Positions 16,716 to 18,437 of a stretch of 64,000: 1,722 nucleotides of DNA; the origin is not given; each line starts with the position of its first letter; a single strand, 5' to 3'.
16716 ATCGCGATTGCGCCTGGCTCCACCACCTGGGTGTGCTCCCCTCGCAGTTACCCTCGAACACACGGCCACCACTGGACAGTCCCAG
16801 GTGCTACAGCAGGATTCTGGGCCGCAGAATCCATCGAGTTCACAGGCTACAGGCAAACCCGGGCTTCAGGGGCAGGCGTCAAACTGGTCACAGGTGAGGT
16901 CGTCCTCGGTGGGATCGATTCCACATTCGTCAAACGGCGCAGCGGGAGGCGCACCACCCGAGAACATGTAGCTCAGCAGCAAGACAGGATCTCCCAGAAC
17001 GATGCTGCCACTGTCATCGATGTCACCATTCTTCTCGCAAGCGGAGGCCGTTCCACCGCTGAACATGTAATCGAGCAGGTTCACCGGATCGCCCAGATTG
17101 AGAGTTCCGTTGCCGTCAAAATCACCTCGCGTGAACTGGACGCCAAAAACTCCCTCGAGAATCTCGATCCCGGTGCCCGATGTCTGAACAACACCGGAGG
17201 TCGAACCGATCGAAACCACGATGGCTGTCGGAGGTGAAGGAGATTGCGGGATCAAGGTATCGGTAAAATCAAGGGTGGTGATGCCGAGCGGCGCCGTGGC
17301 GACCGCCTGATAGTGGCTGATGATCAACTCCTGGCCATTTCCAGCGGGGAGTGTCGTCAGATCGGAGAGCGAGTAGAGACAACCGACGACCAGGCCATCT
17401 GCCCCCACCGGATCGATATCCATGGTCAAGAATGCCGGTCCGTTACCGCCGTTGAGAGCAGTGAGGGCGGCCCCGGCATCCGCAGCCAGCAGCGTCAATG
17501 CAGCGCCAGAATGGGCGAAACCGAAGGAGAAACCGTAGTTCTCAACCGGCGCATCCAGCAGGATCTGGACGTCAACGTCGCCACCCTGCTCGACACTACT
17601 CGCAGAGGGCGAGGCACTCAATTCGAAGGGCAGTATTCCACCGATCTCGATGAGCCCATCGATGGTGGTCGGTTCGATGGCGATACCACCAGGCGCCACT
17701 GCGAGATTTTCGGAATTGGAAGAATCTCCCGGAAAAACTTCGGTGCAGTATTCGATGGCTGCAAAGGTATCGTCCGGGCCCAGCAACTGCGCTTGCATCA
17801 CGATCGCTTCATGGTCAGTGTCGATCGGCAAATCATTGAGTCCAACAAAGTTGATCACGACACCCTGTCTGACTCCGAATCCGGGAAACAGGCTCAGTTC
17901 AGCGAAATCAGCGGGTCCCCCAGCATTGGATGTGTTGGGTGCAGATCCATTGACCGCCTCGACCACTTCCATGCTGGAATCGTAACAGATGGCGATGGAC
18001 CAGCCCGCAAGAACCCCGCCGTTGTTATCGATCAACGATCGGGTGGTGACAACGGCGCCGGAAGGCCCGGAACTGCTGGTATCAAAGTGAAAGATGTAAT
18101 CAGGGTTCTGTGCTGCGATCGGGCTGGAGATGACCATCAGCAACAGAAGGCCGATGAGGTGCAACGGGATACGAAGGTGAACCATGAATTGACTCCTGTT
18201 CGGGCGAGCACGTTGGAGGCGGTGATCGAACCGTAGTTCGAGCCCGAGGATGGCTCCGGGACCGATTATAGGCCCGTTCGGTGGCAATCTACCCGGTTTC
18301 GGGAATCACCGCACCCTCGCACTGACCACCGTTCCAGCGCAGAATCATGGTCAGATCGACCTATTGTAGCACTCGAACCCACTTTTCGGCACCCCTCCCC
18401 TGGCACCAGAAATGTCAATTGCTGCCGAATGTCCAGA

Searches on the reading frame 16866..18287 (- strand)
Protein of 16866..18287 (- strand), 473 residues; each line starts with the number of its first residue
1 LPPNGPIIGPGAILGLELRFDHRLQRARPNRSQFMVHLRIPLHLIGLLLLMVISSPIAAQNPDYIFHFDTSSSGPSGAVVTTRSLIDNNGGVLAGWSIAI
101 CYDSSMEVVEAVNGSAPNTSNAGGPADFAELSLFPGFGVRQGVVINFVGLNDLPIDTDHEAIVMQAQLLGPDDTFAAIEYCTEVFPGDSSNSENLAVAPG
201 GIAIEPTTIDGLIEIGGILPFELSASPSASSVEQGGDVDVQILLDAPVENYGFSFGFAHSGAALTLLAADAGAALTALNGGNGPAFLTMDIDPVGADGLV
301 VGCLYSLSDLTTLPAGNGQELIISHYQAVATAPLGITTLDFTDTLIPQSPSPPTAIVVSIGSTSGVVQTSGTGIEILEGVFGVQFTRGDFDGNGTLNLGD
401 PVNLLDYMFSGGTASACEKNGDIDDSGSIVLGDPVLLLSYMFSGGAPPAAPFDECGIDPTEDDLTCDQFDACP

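Call 41: search_protein_families(library=pfam, proteins=[window:16866-18287:-], max_evalue=1)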
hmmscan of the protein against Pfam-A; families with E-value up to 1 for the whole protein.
window:16866-18287:- (473 aa): 0 families

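Call 53: search_solved_structures(query=window:16866-18287:-, max_evalue=10)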
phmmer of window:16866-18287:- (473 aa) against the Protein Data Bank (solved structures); distinct sequences matched with E-value up to 10: 7.
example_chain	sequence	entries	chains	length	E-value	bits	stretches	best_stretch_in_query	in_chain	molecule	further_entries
4uyq_B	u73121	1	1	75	0.015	17.4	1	385-442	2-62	Cellulosomal scaffoldin adaptor protein B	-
4uyp_B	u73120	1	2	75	0.016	17.4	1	385-442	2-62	Cellulosomal scaffoldin adaptor protein B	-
2ccl_B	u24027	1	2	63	0.32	13.1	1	387-441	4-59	ENDO-1,4-BETA-XYLANASE Y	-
2y3n_B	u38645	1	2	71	0.64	12.1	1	387-441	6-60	CELLULOSOMAL FAMILY-48 PROCESSIVE GLYCOSIDE HYDROLASE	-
1ohz_B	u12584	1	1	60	1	11.4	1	388-441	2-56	ENDO-1,4-BETA-XYLANASE Y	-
8x39_A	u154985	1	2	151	1.2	11.2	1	383-445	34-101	Serine protease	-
8x3a_A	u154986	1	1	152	1.2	11.1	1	383-445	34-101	Serine protease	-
